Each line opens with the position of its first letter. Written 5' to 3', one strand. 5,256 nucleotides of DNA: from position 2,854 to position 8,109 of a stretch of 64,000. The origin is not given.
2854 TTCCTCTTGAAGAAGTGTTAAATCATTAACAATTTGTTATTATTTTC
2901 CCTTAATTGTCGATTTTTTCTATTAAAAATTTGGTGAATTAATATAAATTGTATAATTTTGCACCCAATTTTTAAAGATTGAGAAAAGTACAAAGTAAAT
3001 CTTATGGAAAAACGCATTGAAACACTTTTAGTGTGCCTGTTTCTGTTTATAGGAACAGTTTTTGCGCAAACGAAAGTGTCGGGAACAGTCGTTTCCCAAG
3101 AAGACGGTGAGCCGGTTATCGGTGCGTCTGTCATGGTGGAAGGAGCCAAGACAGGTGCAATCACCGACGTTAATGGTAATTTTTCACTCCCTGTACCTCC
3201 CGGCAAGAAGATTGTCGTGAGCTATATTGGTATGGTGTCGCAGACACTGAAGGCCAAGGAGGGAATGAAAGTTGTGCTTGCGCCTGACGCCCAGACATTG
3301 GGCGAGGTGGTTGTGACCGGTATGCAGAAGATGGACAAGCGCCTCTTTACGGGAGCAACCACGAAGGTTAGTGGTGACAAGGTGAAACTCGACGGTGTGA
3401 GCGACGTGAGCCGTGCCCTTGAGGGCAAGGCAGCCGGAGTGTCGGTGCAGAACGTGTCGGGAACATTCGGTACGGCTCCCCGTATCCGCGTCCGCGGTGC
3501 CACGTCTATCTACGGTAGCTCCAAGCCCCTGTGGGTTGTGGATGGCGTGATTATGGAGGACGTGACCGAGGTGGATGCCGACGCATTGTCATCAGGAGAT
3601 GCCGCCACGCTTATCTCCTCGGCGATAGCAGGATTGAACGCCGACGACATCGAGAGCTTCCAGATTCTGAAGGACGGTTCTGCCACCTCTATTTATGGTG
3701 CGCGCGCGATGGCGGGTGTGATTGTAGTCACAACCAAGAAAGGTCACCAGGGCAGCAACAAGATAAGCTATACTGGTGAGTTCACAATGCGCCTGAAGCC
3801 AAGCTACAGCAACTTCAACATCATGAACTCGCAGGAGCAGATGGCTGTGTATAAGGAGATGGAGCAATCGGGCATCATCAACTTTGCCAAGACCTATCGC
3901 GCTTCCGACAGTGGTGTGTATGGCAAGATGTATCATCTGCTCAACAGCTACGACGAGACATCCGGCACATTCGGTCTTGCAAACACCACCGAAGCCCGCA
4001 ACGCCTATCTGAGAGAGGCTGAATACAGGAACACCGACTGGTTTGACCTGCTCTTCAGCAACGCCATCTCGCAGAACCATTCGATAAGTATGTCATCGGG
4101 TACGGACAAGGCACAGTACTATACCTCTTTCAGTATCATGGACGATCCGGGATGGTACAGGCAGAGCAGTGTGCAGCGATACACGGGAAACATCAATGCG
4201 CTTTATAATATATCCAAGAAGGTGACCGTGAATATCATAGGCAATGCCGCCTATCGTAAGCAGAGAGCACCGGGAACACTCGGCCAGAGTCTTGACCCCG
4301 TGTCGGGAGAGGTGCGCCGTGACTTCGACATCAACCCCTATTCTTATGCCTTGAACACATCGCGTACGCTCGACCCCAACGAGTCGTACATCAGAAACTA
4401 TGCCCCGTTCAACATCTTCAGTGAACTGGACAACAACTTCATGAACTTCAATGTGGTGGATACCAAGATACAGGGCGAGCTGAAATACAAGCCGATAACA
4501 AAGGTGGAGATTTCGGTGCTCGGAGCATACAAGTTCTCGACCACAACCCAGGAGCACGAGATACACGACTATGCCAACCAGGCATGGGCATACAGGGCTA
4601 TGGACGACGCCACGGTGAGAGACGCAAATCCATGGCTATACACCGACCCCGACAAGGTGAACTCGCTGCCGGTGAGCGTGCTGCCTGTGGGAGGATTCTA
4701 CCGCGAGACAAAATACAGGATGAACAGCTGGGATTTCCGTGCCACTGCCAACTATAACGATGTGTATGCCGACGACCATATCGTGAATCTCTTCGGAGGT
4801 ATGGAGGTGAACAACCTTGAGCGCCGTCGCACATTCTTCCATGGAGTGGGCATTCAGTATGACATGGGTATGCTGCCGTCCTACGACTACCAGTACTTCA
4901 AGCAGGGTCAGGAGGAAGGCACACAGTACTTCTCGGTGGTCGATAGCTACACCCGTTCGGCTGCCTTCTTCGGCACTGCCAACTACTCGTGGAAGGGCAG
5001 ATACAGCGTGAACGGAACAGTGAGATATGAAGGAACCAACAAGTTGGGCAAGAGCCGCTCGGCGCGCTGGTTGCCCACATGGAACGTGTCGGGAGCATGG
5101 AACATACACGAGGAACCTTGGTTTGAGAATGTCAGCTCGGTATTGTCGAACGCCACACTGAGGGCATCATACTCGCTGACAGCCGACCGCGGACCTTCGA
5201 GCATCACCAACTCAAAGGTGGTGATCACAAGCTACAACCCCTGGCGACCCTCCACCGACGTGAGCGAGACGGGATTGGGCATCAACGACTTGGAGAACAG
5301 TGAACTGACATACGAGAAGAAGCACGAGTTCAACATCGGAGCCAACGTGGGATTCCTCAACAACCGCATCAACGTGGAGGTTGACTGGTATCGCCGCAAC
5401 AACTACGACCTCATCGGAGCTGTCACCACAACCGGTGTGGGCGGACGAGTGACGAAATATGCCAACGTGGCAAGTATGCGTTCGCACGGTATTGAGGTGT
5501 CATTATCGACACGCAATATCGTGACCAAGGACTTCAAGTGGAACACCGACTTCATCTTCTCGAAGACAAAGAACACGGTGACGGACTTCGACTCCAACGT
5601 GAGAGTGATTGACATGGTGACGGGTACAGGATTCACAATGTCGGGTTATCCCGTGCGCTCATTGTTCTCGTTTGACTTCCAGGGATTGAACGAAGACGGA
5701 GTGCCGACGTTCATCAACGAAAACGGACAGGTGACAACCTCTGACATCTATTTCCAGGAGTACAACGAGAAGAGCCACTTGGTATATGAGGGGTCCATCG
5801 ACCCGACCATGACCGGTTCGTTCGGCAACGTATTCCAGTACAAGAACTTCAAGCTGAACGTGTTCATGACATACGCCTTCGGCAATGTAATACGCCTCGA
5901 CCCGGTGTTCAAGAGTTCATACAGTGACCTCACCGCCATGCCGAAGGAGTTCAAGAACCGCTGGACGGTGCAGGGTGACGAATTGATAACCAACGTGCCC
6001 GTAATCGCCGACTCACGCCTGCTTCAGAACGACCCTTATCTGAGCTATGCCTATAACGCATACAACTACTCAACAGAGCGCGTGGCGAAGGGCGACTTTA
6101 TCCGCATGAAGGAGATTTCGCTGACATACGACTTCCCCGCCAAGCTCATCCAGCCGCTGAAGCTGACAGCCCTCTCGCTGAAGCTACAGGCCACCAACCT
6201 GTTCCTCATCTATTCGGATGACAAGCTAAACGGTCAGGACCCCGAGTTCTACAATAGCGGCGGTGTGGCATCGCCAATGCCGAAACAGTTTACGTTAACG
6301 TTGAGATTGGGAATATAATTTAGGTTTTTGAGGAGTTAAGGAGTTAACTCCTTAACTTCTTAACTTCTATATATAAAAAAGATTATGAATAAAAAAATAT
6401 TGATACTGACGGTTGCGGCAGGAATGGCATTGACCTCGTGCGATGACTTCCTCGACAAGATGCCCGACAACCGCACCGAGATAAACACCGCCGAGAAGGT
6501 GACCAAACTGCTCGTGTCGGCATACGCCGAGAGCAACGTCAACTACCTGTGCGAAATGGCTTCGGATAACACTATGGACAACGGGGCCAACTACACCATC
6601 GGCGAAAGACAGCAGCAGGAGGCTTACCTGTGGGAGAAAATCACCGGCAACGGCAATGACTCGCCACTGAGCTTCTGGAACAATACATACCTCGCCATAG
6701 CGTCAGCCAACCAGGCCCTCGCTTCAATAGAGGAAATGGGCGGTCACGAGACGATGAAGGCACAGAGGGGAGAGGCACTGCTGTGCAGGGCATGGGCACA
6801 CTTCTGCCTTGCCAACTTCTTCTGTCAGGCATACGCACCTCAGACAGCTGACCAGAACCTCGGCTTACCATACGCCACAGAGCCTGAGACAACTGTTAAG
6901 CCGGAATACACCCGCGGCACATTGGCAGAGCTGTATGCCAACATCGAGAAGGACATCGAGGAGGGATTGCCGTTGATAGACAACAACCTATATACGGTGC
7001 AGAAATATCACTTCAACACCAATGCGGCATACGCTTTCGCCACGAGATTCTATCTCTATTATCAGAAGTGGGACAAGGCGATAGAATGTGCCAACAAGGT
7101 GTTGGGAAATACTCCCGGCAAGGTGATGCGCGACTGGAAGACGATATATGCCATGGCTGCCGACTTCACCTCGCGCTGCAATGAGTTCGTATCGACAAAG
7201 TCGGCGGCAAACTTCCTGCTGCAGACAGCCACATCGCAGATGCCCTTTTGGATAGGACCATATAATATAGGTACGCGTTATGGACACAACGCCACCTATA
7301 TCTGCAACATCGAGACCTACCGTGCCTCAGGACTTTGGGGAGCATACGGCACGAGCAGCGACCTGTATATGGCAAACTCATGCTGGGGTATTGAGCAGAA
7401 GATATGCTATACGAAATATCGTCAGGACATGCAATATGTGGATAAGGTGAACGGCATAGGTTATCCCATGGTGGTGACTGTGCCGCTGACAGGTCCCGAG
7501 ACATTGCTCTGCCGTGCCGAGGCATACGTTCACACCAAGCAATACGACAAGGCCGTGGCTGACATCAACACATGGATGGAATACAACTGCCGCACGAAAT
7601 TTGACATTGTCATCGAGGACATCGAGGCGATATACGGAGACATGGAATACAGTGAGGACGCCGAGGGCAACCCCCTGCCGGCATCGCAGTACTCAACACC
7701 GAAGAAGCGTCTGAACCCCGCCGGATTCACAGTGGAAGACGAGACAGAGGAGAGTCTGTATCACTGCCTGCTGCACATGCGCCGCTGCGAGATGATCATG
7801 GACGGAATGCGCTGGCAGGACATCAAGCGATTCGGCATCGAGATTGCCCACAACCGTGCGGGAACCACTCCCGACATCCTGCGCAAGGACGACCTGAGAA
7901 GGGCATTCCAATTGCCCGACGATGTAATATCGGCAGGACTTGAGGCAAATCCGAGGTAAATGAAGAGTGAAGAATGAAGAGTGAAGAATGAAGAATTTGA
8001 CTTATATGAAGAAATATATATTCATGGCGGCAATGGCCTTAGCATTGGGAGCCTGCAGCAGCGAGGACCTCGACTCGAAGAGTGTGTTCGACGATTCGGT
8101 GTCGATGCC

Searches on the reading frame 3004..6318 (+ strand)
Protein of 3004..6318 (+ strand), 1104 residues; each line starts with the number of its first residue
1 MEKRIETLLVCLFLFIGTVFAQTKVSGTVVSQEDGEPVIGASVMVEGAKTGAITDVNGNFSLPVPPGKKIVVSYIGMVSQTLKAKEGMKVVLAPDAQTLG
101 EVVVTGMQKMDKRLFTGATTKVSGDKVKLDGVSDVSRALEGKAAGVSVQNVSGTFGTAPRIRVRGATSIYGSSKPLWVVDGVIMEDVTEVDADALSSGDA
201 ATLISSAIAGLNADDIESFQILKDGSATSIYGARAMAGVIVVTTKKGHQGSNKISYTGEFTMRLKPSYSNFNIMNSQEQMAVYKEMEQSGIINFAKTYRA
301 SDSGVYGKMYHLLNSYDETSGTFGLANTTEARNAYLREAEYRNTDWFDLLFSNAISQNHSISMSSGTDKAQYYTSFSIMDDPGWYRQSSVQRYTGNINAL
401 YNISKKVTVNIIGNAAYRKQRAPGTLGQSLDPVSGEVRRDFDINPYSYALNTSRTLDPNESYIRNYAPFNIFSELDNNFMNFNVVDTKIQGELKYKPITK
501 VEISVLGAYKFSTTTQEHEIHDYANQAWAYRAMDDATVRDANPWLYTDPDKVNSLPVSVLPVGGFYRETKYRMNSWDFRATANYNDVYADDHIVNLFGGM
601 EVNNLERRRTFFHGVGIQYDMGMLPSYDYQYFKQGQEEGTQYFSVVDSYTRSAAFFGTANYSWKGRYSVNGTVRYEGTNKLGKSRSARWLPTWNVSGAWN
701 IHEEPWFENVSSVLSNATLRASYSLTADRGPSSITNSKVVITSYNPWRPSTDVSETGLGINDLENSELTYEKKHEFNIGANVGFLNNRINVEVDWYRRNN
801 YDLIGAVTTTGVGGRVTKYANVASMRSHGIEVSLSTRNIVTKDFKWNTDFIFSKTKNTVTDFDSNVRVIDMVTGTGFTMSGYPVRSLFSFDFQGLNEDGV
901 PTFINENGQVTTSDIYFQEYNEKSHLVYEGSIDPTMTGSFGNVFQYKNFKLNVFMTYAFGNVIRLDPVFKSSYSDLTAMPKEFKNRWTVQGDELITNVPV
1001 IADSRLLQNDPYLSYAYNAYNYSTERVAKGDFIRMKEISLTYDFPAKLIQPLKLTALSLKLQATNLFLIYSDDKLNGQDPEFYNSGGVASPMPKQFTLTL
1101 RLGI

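Call 67: search_protein_families(library=pfam, proteins=[window:3004-6318:+], max_evalue=0.00001)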
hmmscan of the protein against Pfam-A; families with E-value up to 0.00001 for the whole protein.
window:3004-6318:+ (1104 aa): 4 families
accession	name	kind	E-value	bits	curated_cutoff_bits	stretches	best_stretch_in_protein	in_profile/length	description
PF13715.12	CarbopepD_reg_2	-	1e-16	61.2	32.2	1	25-104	1-88/88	CarboxypepD_reg-like domain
PF07715.20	Plug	-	8.7e-14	52.4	23.9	1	114-239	4-107/107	TonB-dependent Receptor Plug Domain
PF00593.30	TonB_dep_Rec_b-barrel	-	2.2e-13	51.3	27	1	539-854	72-344/436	TonB dependent receptor-like, beta-barrel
PF13620.12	CarboxypepD_reg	-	7.5e-11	42.7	32.3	1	25-83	2-65/82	Carboxypeptidase regulatory-like domain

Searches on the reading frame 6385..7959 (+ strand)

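Call 67: search_protein_families(library=pfam, proteins=[window:6385-7959:+], max_evalue=0.00001)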
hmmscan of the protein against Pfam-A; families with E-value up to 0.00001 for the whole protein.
window:6385-7959:+ (524 aa): 1 family
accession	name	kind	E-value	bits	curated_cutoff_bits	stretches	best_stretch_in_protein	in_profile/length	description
PF14322.12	SusD-like_3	-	4.5e-39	135.1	27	1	21-224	1-191/191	Starch-binding associating with outer membrane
